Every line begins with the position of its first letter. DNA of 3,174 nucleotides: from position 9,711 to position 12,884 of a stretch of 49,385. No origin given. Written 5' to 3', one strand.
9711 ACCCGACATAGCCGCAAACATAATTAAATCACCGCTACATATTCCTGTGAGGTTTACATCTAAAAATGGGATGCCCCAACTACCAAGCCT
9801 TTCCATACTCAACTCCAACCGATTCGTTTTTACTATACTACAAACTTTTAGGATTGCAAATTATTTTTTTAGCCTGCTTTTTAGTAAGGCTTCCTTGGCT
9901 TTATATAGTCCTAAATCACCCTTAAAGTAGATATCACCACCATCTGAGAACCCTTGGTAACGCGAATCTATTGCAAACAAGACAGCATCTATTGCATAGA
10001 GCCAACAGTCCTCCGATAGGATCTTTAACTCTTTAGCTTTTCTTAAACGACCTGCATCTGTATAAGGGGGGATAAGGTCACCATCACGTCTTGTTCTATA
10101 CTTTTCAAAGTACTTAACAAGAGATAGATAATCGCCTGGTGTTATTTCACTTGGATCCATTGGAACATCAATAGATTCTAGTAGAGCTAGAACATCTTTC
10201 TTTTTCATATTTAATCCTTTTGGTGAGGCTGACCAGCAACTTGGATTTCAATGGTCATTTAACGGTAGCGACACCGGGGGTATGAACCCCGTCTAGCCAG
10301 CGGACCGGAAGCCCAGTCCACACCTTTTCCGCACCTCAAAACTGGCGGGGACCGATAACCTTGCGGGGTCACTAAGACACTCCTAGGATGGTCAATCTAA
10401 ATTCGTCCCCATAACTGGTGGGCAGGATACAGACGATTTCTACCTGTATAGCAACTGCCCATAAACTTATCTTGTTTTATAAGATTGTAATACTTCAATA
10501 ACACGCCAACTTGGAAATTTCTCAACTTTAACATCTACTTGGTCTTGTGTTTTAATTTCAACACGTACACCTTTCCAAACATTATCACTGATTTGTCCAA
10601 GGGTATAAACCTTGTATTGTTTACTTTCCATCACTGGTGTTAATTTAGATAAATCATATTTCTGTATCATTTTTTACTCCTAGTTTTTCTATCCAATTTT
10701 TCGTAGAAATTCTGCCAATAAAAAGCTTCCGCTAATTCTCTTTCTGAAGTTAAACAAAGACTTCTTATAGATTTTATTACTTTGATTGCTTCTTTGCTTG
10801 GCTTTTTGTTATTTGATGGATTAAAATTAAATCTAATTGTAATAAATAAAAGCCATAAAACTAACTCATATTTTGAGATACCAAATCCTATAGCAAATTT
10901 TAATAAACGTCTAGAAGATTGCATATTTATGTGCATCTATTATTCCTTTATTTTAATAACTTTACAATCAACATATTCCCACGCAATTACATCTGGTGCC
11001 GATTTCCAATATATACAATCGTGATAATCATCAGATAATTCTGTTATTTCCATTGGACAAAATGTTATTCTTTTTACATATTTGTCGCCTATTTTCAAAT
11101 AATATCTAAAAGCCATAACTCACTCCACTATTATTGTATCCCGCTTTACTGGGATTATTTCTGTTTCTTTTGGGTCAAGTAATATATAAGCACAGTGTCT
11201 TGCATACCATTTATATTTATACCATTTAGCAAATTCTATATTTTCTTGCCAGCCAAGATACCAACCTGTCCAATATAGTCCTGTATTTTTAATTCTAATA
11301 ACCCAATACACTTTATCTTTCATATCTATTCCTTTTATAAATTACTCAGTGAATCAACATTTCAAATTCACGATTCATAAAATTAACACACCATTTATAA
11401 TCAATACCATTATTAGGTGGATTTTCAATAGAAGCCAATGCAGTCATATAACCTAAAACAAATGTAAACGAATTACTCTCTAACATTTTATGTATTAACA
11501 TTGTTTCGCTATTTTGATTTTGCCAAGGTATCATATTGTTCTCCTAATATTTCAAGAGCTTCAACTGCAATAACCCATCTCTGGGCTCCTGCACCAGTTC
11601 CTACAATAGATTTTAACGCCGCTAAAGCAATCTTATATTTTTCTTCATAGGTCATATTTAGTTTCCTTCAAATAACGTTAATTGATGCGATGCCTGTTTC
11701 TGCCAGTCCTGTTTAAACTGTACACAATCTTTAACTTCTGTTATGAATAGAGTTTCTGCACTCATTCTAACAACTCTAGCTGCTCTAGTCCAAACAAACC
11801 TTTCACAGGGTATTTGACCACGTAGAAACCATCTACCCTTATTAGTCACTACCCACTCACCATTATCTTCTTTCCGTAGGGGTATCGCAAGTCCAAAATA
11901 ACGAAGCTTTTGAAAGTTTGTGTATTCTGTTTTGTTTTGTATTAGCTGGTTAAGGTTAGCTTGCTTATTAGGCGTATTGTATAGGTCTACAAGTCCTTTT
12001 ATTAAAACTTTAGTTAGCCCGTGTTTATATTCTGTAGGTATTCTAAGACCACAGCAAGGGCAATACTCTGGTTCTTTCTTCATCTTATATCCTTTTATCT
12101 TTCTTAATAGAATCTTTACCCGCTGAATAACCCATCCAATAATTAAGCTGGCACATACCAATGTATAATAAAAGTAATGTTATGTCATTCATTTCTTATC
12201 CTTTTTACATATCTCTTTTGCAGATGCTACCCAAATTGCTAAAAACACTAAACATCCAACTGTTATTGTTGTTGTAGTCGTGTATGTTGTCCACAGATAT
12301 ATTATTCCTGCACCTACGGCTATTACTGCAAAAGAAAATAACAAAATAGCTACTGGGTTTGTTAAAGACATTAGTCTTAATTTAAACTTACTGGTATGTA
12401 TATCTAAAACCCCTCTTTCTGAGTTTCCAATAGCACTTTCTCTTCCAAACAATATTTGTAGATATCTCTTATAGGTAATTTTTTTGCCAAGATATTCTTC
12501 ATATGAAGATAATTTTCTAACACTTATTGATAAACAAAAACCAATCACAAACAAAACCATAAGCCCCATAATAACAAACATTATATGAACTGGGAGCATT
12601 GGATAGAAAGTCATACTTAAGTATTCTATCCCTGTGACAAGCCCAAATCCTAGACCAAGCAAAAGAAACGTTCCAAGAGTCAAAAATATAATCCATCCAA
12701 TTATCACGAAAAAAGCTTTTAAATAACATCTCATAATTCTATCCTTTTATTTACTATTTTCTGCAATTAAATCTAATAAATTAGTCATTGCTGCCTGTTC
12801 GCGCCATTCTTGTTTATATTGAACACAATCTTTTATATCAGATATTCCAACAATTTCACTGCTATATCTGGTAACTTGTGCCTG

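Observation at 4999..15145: Dispersed family of ACCA-terminated tRNA-like RNAs placed just upstream of ribosome-binding sites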

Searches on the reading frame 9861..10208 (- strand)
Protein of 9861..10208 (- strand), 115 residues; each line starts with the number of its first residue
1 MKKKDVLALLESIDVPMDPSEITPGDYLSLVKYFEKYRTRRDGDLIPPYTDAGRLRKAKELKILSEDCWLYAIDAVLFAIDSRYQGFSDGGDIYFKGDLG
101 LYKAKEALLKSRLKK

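Call 11: search_protein_families(library=phrogs, proteins=[window:9861-10208:-], max_evalue=0.001)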
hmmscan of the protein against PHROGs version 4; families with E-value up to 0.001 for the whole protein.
window:9861-10208:- (115 aa): 0 families

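Call 63: find_homologous_proteins(query=window:9861-10208:-)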
Query window:9861-10208:- (115 aa): 7 proteins with E <= 0.001 among 26 candidates.
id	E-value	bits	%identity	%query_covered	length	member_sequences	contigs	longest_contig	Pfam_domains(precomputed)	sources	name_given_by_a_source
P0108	3.8e-69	248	100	100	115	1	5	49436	-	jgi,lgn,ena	-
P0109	7.3e-42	160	67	94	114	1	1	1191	-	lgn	-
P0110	2.1e-31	126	59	91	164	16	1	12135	-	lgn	-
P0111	4.5e-31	125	57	94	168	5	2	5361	-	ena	-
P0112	6.2e-30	121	57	91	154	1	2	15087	-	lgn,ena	-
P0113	1.1e-29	121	56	90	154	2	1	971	-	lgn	-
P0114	3.1e-29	119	53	94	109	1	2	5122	-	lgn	-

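Call 64: find_encoding_contigs(protein=P0109, flank=10000, max_places=2)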
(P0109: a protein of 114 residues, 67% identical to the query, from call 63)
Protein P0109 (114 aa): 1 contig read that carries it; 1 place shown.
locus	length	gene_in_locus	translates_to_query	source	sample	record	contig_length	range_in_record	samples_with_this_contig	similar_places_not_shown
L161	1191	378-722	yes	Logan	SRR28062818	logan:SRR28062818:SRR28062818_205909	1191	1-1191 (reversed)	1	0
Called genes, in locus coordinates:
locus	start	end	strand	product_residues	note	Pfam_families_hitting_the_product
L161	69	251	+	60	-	-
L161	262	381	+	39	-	-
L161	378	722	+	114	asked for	-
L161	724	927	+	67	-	-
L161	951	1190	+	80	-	?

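Call 65: find_encoding_contigs(protein=P0114, flank=10000, max_places=2)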
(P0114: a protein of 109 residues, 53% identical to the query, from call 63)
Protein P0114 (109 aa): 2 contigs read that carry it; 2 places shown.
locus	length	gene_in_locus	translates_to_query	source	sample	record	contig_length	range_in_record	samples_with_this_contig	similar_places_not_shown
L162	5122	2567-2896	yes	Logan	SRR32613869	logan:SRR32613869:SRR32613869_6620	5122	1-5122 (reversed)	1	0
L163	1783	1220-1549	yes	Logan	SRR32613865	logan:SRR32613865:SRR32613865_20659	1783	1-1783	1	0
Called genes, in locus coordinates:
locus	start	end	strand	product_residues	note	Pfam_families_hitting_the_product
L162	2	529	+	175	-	?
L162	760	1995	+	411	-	PF13230:GATase_4 (weak)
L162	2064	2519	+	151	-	-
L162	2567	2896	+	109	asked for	-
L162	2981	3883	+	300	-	PF03796:DnaB_C, PF06745:ATPase (weak), PF13401:AAA_22 (faint)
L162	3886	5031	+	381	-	PF01139:RtcB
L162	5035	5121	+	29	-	?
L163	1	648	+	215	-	?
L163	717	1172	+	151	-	-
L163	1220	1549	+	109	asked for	-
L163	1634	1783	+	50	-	?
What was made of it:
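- One compact relative encodes RtcB (call 65).
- Tried and rejected: Neither has RNA clusters (calls 63-65).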

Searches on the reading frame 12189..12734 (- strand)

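Call 72: search_protein_families(library=pfam, proteins=[window:12189-12734:-], max_evalue=0.01)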
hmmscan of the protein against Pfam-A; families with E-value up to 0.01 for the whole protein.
window:12189-12734:- (181 aa): 1 family
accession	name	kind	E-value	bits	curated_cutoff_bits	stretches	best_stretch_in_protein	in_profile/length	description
PF07332.16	Phage_holin_3_6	-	0.009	16.5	28.4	0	11-77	34-96/116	Putative Actinobacterial Holin-X, holin superfamily III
